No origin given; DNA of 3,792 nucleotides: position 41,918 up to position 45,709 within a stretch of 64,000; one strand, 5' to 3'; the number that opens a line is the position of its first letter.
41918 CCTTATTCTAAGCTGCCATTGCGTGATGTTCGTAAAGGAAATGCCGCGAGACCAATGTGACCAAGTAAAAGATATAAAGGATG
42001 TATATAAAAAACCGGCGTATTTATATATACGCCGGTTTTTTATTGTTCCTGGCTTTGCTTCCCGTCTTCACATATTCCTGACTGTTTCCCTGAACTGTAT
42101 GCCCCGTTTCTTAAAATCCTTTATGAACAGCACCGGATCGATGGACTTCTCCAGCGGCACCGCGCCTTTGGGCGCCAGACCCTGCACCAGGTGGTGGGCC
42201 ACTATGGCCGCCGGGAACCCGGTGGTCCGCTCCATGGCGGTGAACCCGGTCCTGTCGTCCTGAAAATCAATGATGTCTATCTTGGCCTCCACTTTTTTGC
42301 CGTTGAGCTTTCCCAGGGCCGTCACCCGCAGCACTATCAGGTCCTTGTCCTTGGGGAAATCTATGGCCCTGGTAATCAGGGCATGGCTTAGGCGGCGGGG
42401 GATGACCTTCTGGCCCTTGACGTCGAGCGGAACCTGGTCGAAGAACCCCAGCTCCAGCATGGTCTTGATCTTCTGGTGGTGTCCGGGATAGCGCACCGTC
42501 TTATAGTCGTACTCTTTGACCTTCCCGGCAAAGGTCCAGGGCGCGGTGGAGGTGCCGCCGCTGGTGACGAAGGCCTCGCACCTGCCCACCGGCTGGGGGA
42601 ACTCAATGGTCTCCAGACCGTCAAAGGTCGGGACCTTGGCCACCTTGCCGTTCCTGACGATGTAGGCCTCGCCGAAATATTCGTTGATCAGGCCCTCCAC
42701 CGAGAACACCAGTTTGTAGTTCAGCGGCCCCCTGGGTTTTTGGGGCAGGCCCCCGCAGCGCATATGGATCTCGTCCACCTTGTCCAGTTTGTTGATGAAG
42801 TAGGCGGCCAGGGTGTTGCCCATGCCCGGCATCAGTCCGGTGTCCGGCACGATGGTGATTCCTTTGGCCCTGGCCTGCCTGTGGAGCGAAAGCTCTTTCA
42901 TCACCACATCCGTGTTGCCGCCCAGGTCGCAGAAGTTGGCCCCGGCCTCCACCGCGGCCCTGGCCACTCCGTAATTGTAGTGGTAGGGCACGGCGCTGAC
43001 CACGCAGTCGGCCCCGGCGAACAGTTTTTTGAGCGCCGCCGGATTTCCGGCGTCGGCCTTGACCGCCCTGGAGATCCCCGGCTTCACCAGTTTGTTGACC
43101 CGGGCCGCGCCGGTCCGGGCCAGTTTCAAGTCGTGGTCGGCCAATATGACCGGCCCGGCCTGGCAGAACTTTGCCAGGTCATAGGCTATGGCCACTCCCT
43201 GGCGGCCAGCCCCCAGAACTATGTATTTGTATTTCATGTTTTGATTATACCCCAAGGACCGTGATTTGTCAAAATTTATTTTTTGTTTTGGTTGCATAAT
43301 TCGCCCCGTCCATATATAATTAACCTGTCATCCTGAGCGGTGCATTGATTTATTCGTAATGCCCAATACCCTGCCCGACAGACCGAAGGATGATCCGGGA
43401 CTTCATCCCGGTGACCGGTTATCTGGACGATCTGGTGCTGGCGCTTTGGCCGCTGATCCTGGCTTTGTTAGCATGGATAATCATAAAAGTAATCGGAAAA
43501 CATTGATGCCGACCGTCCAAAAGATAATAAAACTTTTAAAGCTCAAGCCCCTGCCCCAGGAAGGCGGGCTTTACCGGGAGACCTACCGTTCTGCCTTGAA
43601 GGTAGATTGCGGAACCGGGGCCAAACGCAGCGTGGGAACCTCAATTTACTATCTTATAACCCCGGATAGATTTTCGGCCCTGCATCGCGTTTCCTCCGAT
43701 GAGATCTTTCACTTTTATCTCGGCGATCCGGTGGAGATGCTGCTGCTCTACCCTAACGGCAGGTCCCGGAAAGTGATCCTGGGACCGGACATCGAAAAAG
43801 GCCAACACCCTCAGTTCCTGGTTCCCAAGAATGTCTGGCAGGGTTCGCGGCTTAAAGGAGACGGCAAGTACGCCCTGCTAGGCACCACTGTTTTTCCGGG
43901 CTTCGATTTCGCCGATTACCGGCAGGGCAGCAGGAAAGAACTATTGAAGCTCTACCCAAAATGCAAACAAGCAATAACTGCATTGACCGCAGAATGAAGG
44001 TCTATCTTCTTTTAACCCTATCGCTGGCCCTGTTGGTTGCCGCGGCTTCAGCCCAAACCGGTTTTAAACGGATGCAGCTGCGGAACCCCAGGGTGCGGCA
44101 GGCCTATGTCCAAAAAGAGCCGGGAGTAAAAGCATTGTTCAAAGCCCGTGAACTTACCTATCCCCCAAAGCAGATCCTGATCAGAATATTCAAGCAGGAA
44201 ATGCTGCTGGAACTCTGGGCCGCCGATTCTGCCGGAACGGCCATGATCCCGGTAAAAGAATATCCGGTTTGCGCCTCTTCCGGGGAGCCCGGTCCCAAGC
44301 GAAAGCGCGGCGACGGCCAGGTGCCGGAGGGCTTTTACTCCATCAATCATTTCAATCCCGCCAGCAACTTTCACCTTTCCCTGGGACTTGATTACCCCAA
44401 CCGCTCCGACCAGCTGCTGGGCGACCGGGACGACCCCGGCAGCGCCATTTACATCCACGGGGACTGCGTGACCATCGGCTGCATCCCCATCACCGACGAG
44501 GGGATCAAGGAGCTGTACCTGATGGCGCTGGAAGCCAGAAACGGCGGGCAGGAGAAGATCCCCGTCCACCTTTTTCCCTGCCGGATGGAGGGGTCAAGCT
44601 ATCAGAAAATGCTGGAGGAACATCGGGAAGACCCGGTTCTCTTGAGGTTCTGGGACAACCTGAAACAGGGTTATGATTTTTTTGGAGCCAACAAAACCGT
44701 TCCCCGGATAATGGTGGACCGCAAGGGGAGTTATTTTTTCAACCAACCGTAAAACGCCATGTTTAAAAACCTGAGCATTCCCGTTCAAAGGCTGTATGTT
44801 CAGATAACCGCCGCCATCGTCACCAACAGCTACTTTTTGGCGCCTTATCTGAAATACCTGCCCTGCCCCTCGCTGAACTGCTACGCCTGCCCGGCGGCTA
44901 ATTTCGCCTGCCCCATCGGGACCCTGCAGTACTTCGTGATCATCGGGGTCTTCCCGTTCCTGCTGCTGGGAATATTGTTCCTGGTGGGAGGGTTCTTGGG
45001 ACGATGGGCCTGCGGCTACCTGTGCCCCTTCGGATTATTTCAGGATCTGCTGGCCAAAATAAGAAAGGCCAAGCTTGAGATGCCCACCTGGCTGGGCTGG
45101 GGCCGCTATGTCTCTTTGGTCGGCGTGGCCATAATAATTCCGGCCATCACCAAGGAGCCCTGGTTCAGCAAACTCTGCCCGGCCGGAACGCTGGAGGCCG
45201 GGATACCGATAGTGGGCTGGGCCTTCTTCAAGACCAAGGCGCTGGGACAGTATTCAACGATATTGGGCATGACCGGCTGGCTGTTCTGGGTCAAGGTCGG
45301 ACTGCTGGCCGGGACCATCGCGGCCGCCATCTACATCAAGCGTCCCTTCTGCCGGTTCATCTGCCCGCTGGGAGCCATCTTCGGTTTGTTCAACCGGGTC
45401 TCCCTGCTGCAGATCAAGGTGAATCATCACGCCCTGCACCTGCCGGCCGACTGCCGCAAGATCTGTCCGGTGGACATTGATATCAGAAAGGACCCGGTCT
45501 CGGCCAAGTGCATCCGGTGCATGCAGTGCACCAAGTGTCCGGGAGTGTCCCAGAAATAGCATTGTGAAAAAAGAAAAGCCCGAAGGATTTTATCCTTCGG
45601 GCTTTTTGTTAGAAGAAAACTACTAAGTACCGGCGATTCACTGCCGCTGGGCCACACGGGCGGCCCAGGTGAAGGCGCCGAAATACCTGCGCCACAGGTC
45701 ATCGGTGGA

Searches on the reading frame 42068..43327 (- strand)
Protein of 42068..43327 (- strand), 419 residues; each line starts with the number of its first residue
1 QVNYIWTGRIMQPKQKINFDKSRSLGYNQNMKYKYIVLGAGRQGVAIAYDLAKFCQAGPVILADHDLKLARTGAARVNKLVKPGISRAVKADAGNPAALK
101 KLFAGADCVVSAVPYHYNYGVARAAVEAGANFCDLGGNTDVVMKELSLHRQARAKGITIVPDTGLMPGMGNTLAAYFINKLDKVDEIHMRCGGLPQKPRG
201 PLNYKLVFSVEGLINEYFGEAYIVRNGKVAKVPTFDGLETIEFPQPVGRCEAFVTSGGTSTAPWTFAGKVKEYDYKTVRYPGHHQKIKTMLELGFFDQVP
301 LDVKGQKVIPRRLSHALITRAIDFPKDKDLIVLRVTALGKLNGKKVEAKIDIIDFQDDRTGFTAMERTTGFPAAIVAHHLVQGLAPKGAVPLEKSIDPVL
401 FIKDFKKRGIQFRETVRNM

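Call 77: search_protein_families(library=pfam, proteins=[window:42068-43327:-], max_evalue=0.00001)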
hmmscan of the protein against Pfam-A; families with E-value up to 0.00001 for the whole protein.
window:42068-43327:- (419 aa): 2 families
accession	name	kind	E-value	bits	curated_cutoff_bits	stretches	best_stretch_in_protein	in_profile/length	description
PF16653.10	Sacchrp_dh_C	-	8.8e-40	137.9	31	1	164-410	1-265/265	Saccharopine dehydrogenase C-terminal domain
PF03435.24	Sacchrp_dh_NADP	-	7.7e-15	55.8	25.1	1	36-160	2-129/129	Saccharopine dehydrogenase NADP binding domain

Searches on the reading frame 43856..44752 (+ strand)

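Call 77: search_protein_families(library=pfam, proteins=[window:43856-44752:+], max_evalue=0.00001)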
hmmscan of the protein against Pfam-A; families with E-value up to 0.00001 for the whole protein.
window:43856-44752:+ (298 aa): 1 family
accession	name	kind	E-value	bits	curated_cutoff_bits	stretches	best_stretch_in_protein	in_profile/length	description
PF03734.19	YkuD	-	3.1e-08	34.7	23.4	1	115-225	10-139/146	L,D-transpeptidase catalytic domain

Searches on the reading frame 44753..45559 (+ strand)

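Call 77: search_protein_families(library=pfam, proteins=[window:44753-45559:+], max_evalue=0.00001)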
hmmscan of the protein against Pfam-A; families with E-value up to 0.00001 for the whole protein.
window:44753-45559:+ (268 aa): 1 family
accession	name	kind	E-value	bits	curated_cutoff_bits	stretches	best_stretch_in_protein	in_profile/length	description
PF12801.12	Fer4_5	-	8.8e-16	58.1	22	2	65-111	2-48/48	4Fe-4S binding domain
